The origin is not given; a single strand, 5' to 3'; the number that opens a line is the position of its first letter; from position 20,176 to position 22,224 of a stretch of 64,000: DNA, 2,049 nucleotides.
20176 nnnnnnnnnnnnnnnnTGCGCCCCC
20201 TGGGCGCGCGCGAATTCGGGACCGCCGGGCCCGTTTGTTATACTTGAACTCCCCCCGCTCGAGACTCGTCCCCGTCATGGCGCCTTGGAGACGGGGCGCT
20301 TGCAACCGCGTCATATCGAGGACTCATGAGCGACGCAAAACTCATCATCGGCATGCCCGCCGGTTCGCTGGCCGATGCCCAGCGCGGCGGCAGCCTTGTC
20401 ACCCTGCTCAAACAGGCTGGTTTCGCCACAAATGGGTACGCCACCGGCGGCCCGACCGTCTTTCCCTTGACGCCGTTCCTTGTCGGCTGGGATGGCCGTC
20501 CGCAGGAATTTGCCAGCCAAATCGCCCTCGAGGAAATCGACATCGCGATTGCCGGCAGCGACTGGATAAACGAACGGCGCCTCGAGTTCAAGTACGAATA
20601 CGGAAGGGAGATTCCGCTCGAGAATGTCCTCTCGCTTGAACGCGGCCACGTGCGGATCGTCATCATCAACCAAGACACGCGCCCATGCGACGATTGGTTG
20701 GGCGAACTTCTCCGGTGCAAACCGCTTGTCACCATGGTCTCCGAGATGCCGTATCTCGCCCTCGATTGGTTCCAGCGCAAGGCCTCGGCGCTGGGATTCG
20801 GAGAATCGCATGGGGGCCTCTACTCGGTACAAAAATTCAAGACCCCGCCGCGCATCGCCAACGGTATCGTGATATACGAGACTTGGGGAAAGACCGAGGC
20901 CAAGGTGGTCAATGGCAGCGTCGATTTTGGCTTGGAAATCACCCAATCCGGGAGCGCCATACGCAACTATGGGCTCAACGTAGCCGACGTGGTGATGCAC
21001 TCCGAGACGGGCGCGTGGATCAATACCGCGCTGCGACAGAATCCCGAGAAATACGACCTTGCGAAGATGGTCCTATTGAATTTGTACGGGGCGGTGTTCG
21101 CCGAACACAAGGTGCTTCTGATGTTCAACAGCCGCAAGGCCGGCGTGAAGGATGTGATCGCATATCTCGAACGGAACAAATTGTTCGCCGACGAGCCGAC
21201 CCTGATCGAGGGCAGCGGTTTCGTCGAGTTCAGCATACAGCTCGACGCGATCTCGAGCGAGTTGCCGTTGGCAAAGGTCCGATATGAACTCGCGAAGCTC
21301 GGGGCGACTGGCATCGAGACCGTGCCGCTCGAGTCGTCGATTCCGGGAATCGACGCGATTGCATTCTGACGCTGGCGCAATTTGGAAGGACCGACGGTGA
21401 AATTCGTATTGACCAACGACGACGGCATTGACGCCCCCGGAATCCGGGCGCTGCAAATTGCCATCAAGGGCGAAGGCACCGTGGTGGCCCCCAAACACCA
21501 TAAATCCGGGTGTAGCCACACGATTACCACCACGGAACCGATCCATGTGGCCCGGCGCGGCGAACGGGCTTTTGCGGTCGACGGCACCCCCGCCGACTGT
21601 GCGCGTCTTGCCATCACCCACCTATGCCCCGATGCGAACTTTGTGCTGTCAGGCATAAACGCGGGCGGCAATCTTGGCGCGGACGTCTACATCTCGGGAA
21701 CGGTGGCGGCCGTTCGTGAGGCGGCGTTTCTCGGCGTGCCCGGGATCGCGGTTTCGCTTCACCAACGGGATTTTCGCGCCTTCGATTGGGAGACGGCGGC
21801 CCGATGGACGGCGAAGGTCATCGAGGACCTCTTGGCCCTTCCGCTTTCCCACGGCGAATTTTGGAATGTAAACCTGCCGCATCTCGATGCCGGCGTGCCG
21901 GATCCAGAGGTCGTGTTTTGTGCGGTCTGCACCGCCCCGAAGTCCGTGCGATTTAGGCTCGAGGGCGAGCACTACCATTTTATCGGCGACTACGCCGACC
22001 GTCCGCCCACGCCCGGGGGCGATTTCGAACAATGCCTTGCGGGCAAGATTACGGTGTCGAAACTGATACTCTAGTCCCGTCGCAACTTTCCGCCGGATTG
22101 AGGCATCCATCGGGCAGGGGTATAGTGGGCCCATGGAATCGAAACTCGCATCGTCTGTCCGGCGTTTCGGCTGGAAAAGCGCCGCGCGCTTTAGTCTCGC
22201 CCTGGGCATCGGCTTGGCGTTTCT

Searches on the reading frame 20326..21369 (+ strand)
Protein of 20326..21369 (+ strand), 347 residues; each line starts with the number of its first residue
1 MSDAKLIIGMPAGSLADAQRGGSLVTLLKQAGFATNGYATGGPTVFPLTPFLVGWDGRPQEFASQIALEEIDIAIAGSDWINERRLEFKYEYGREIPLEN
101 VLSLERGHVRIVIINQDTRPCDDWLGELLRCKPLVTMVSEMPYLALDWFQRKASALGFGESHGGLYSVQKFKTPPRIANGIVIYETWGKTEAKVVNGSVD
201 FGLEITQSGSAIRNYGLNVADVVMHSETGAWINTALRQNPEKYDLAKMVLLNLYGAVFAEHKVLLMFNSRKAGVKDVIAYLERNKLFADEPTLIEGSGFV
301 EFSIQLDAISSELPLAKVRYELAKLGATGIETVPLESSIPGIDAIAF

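Call 13: search_protein_families(library=ncbifam, proteins=[window:20326-21369:+], max_evalue=0.00001)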
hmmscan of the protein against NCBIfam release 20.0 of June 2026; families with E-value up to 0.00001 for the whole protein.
window:20326-21369:+ (347 aa): 1 family
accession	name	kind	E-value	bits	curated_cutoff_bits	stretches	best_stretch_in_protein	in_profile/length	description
TIGR00070.1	hisG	equivalog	1.7e-09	37.9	75.75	0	182-228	133-179/183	ATP phosphoribosyltransferase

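Call 39: search_protein_families(library=pfam, proteins=[window:20326-21369:+], max_evalue=0.001)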
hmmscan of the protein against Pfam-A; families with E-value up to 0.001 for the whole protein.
window:20326-21369:+ (347 aa): 1 family
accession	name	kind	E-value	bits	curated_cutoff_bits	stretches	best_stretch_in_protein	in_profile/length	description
PF01634.23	HisG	-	8.9e-14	52.2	25.5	1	58-238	1-143/158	ATP phosphoribosyltransferase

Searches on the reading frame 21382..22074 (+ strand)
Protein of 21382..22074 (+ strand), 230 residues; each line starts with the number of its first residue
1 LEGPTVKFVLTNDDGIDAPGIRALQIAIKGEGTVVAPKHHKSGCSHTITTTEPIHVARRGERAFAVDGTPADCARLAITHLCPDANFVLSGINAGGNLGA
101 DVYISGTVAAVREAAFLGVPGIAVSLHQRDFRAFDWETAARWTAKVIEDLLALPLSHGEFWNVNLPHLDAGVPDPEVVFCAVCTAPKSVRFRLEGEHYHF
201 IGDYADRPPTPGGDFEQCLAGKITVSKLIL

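Call 13: search_protein_families(library=ncbifam, proteins=[window:21382-22074:+], max_evalue=0.00001)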
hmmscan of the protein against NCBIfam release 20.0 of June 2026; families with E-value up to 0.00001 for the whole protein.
window:21382-22074:+ (230 aa): 13 families
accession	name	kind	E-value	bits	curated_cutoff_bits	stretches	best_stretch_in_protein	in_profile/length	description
NF001493.0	PRK00346.2-3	equivalog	1.1e-81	274.5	230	1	6-228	5-261/269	5'/3'-nucleotidase SurE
TIGR00087.1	surE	equivalog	8.6e-56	189.1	135.1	1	7-227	2-246/252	5'/3'-nucleotidase SurE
NF001490.0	PRK00346.1-4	equivalog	2.9e-52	177.3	233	1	7-228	2-234/254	5'/3'-nucleotidase SurE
NF001489.0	PRK00346.1-3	equivalog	2.3e-45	154.9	295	1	7-170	2-166/250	5'/3'-nucleotidase SurE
NF001492.0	PRK00346.2-2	equivalog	8.8e-41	139.8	271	1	7-169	5-175/261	5'/3'-nucleotidase SurE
NF010543.0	PRK13933.1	equivalog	2.4e-38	132.2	280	1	7-169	2-172/253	stationary phase survival protein SurE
NF001494.0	PRK00346.2-4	equivalog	6.3e-37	127.5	313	1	7-169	3-175/259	5'/3'-nucleotidase SurE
NF001488.0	PRK00346.1-1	equivalog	4.5e-34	117.9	396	1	7-225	2-224/253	5'/3'-nucleotidase SurE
NF001491.0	PRK00346.2-1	equivalog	3.9e-32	111.5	290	1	7-169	4-183/266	5'/3'-nucleotidase SurE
NF010545.0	PRK13935.1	equivalog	2e-31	109.1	365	1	7-170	2-170/254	stationary phase survival protein SurE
NF010541.0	PRK13931.1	equivalog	3.2e-29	102.1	422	1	8-171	3-181/261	5'/3'-nucleotidase SurE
NF010542.0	PRK13932.1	equivalog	4.7e-28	98.1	436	1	7-169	11-178/261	stationary phase survival protein SurE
NF010544.0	PRK13934.1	equivalog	3.7e-25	88.5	325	1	7-134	2-135/266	stationary phase survival protein SurE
